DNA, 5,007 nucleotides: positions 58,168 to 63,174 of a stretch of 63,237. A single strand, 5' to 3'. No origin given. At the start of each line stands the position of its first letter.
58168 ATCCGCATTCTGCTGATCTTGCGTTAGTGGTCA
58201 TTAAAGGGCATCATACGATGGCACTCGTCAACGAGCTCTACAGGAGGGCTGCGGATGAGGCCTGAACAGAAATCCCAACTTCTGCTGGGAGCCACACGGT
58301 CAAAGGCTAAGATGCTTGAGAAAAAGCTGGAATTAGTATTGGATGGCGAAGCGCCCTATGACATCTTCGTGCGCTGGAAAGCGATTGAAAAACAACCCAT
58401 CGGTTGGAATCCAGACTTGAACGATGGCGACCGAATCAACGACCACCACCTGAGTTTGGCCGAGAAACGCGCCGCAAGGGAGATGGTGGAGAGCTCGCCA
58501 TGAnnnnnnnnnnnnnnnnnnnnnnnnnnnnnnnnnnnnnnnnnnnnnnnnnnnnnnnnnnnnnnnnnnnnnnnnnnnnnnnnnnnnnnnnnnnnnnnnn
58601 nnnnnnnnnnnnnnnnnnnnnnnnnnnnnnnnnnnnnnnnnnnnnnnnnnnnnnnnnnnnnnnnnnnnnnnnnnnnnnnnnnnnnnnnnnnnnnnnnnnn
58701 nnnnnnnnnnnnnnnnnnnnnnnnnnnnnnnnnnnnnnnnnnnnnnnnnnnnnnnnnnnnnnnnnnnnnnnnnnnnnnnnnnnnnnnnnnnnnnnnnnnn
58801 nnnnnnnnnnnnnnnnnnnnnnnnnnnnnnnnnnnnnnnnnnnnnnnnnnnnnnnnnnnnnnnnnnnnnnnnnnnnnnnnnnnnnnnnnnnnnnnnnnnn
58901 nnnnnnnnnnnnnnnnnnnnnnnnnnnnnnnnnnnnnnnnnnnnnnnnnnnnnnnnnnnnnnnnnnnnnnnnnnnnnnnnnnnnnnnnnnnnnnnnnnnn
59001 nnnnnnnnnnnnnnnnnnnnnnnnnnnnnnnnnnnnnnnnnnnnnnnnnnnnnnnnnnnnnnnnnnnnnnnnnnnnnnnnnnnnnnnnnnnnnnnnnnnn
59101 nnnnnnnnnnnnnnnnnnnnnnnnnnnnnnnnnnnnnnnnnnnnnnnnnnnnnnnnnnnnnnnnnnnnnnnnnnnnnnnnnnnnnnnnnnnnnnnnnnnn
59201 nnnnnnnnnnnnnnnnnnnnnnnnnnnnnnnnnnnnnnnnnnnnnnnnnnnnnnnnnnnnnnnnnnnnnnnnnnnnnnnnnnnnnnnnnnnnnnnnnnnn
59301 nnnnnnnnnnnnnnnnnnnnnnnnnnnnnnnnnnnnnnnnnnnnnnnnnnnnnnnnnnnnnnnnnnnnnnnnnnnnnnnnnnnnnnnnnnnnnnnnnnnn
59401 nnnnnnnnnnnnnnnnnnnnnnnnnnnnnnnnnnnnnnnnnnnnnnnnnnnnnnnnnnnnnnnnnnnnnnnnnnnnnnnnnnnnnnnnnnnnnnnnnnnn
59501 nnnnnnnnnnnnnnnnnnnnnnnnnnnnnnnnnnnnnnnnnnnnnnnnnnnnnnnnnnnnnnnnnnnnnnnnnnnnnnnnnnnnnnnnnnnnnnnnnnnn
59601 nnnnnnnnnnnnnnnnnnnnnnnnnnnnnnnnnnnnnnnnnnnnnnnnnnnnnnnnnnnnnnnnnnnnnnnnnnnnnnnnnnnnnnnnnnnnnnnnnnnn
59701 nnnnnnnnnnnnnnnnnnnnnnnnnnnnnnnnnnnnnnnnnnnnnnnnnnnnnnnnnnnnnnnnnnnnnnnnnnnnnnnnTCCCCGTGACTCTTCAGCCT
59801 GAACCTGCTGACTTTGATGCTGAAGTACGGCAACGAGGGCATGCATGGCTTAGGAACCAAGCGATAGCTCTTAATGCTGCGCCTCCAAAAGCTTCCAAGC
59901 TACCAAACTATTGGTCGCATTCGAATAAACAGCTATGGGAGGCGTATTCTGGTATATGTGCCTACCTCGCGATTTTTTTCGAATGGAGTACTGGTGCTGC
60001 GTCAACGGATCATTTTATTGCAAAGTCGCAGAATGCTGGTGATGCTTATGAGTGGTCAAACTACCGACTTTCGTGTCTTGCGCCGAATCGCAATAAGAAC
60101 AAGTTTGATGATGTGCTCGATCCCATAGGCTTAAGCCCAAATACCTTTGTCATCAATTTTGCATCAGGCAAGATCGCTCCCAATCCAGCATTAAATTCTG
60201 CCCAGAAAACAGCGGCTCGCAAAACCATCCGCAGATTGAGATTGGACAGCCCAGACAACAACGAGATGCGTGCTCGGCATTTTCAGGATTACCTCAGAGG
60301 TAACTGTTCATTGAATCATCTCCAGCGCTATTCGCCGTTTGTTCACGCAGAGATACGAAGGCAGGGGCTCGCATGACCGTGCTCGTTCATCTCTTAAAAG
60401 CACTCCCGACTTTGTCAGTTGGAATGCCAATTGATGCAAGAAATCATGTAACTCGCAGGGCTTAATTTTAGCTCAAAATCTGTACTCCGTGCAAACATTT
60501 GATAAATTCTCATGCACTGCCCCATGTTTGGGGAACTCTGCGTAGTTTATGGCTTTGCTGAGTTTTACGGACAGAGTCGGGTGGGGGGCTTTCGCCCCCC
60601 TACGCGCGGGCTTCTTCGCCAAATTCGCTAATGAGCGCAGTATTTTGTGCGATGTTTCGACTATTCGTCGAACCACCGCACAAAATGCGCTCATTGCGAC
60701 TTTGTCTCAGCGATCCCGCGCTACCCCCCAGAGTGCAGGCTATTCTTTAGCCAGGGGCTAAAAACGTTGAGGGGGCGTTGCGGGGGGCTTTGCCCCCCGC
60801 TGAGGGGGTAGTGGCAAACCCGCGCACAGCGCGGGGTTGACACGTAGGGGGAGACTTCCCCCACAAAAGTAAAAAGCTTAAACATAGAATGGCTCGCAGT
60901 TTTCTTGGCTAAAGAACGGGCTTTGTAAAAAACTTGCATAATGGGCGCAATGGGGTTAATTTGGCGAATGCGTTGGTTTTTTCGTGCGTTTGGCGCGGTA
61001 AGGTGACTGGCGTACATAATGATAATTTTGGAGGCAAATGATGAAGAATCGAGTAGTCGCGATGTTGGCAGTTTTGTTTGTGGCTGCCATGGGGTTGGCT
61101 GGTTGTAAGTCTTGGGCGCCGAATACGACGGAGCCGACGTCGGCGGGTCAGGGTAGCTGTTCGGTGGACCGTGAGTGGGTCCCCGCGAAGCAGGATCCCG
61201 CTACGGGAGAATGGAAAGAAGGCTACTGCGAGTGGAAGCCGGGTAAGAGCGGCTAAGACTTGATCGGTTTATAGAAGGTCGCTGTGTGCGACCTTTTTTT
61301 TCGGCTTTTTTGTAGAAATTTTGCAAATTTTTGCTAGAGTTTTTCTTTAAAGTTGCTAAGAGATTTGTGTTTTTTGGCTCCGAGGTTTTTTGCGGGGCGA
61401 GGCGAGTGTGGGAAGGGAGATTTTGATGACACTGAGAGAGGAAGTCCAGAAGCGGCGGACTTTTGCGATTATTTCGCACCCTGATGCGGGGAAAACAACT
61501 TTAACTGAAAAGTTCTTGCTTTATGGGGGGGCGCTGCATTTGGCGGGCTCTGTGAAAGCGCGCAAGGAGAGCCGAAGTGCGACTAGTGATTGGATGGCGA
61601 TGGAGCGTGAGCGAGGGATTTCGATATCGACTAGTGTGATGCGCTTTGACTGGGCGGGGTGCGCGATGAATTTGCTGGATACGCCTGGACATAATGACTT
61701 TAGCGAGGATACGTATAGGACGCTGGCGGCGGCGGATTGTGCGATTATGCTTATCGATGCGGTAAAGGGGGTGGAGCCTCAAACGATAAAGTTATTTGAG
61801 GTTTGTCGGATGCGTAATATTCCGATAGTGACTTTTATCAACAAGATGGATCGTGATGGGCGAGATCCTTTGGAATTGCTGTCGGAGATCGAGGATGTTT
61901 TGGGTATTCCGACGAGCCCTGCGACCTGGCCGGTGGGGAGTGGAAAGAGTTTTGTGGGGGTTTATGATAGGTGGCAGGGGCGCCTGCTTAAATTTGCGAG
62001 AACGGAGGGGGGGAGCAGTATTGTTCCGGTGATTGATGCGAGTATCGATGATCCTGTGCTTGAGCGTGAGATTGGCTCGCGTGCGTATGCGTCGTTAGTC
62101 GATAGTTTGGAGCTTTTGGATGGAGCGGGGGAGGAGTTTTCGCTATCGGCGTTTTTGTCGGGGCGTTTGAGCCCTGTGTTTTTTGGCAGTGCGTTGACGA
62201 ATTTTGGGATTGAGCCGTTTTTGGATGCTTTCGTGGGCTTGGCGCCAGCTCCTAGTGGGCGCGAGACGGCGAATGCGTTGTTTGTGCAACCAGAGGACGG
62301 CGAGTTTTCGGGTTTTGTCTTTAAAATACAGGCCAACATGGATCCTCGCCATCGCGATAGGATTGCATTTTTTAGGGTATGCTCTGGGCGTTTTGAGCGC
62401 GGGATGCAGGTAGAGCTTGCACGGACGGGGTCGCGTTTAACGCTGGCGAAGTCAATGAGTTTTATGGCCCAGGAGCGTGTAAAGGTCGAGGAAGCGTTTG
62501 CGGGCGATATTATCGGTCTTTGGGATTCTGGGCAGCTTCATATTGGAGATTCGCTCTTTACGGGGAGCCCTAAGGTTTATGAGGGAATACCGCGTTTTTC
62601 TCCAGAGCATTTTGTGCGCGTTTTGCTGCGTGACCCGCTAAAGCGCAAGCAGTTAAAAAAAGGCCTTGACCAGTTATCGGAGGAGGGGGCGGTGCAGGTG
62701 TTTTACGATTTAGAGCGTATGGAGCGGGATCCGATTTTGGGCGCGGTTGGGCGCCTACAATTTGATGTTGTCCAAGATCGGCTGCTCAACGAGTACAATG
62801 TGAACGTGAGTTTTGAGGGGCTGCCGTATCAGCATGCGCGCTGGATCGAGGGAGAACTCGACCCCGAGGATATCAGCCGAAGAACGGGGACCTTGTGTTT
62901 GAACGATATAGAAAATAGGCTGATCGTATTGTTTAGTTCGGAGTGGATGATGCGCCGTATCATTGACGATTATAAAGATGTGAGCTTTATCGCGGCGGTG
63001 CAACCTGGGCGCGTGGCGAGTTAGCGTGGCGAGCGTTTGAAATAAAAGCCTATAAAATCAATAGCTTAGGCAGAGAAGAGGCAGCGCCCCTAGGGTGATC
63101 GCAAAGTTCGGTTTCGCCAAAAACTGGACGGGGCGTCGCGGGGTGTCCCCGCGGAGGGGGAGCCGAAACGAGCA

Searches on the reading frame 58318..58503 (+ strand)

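Call 40: search_protein_families(library=padloc, proteins=[window:58318-58503:+], max_evalue=1)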
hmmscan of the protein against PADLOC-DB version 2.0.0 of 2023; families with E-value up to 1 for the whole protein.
window:58318-58503:+ (61 aa): 2 families
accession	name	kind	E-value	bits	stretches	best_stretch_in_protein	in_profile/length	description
PDLC02528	PglX|PglXI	-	1.9e-21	73.6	2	2-41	1012-1051/1125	PglX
PDLC02534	PglX|PglXI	-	3.9e-18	63.7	2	2-43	270-311/389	PglX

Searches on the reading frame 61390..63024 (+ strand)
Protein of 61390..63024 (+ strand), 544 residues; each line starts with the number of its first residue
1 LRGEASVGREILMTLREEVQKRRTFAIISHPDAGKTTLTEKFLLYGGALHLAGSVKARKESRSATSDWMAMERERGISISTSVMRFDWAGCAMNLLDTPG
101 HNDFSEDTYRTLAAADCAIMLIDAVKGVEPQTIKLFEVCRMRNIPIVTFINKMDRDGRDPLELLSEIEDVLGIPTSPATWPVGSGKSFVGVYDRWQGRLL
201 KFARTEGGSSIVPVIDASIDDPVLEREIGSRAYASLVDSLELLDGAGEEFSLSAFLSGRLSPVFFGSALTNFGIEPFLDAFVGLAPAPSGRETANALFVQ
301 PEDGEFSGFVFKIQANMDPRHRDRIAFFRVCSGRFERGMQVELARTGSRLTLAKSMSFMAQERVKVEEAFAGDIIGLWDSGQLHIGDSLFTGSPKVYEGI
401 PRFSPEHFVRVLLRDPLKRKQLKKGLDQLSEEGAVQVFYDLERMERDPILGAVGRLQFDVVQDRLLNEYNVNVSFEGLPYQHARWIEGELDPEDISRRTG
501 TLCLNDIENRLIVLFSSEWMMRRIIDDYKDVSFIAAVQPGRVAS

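Call 11: search_protein_families(library=ncbifam, proteins=[window:61390-63024:+], max_evalue=0.001)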
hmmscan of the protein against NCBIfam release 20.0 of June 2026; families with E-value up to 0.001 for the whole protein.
window:61390-63024:+ (544 aa): 35 families (the best 25 are shown)
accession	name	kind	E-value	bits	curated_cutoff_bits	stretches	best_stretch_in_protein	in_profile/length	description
NF001964.0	PRK00741.1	equivalog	1.8e-226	752.7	473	1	13-535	3-524/529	peptide chain release factor 3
TIGR00503.1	prfC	equivalog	4.3e-207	688.7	466.95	1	15-535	4-523/527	peptide chain release factor 3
NF009381.0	PRK12740.1-5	subfamily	6.8e-69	233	583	1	18-476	5-472/692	elongation factor G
NF012153.1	tet_protect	equivalog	1e-61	209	775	1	26-476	4-418/614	tetracycline resistance ribosomal protection protein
TIGR00484.1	EF-G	equivalog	6.7e-61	206.3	659.4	1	16-474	4-473/691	elongation factor G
NF009891.0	PRK13351.1-1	equivalog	8e-49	166.8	597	1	20-474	7-460/681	elongation factor G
NF000120.3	47473_otr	exception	8.7e-48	163.3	900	1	25-476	5-416/608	tetracycline resistance ribosomal protection protein Otr(A)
NF033148.1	tet_protect_M_W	exception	2.6e-45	154.9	1100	2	26-171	7-148/639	TetM/TetW/TetO/TetS family tetracycline resistance ribosomal protection protein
NF009379.0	PRK12740.1-3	equivalog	8.9e-41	140.2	513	1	19-475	5-453/674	elongation factor G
NF058620.1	EFG2_Bacteroid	exception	2.1e-38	132.2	1000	1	23-476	10-468/717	elongation factor G2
NF012155.1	tet_protect_M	exception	7e-38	130.2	1420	1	26-475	7-413/639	tetracycline resistance ribosomal protection protein Tet(M)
TIGR01393.1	lepA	equivalog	3.2e-37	128.2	533.9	2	21-191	2-168/595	translation elongation factor 4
NF009892.0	PRK13351.1-3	equivalog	2.2e-33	115.6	640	1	23-173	4-155/623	elongation factor G-like protein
TIGR01394.1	TypA_BipA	equivalog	9.9e-33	113.2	757.3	2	23-170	2-143/594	translational GTPase TypA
NF009377.1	PRK12740.1-1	equivalog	2e-29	102.6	890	1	17-475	8-486/700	elongation factor G-like protein EF-G2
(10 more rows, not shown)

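Call 29: list_cluster_members(proteins=[window:61426-63024:+, window:51953-52534:-, window:58500-59780:+, window:59741-60376:+, window:57447-58265:+, window:56673-57428:+, window:54679-56673:+, window:52589-54682:+, window:43385-44131:-, window:44149-44895:-])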
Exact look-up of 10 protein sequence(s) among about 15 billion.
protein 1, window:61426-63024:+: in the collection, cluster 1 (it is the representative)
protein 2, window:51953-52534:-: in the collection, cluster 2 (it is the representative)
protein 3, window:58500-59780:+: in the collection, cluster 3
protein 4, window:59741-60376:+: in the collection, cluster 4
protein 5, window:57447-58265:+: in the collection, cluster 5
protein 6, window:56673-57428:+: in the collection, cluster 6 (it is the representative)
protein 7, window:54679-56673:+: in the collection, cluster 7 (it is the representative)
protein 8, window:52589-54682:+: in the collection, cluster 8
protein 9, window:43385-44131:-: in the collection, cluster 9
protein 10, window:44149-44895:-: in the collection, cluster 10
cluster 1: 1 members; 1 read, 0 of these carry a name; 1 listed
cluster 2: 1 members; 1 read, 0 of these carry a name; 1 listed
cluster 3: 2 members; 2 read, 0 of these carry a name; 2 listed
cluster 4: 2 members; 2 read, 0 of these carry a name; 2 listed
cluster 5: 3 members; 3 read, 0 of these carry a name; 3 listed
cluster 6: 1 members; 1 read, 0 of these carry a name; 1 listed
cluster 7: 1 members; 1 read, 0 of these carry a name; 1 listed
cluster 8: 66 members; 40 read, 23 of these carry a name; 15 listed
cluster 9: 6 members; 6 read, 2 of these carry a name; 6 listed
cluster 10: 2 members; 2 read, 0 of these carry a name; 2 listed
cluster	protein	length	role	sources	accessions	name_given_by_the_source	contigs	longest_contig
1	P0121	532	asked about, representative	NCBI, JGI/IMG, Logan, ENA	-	-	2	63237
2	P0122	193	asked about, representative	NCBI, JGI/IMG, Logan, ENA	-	-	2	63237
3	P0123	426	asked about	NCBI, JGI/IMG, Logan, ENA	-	-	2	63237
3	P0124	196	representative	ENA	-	-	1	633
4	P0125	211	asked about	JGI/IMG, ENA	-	-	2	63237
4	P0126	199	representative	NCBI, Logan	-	-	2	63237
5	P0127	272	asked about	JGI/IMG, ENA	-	-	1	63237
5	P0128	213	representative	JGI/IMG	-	-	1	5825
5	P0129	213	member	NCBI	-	-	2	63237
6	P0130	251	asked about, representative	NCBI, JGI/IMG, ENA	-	-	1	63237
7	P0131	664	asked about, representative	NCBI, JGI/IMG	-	-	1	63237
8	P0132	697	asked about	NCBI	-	-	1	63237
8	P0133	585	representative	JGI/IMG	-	hypothetical protein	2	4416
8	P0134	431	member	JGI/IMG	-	hypothetical protein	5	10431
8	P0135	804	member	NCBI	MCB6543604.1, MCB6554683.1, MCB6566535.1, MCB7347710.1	DEAD/DEAH box helicase, partial [Desulfovibrio desulfuricans]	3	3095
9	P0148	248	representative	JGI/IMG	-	hypothetical protein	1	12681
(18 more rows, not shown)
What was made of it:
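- The window is a metagenome-type contig (call 29). NCBI annotated a 697-aa CDS (call 29). The 90% cluster contains many 340-800-aa members (call 29).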

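Call 30: find_encoding_contigs(protein=P0128, flank=10000, max_places=5)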
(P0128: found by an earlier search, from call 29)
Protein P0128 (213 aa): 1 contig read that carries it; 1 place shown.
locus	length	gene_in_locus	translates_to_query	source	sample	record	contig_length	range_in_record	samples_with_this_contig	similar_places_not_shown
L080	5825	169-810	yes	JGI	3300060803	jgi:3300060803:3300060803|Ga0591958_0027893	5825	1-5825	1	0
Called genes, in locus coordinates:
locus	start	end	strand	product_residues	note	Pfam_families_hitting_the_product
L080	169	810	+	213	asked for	PF08878:HamA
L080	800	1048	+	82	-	-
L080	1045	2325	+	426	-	PF02463:SMC_N (faint), PF13476:AAA_23 (weak), PF13304:AAA_21, PF13175:AAA_15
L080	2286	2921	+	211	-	-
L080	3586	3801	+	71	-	-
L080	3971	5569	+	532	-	PF00009:GTP_EFTU, PF01926:MMR_HSR1 (faint), PF22042:EF-G_D2, PF03144:GTP_EFTU_D2, PF16658:RF3_C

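Call 31: find_encoding_contigs(protein=P0148, flank=10000, max_places=5)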
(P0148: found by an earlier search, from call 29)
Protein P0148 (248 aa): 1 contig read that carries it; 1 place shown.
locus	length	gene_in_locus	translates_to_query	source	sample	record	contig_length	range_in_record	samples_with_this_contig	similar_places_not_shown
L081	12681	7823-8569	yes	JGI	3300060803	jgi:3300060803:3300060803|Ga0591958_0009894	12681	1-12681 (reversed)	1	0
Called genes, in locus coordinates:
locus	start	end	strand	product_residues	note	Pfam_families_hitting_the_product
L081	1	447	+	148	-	?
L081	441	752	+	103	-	-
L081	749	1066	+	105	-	PF13276:HTH_21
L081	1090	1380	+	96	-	PF13683:rve_3, PF13333:rve_2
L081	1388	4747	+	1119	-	PF02384:N6_Mtase, PF20473:MmeI_Mtase (weak), PF18135:Type_ISP_C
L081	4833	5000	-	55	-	-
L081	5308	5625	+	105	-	-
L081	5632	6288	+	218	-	PF13505:OMP_b-brl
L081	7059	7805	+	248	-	-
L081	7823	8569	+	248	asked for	-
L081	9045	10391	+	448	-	-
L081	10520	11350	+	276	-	-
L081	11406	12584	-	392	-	PF00069:Pkinase, PF07714:PK_Tyr_Ser-Thr, PF03109:ABC1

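Call 66: find_encoding_contigs(protein=P0134, flank=10000, max_places=5)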
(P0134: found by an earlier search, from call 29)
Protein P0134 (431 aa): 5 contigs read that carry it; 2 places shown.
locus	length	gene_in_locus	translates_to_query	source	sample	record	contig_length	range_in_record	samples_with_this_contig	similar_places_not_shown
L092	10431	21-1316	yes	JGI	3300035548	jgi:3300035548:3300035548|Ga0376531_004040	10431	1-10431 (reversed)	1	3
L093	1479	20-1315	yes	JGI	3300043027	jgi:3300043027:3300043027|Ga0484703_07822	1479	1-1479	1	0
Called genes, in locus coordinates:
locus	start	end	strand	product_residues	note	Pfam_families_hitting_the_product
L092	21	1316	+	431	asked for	PF00271:Helicase_C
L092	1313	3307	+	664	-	PF08665:PglZ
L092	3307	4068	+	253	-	-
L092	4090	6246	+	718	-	PF00580:UvrD-helicase (faint), PF13538:UvrD_C_2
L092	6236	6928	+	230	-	PF10053:DUF2290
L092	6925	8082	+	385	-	PF18165:pP_pnuc_1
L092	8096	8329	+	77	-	PF09954:DUF2188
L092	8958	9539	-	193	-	PF27257:HI_0787_N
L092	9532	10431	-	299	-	?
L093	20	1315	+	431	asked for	PF00271:Helicase_C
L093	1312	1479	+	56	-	?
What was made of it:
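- The short cluster members that were checked are contig-end artefacts (call 66).
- Tried and rejected: The one examined is a contig-end artefact (call 66).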
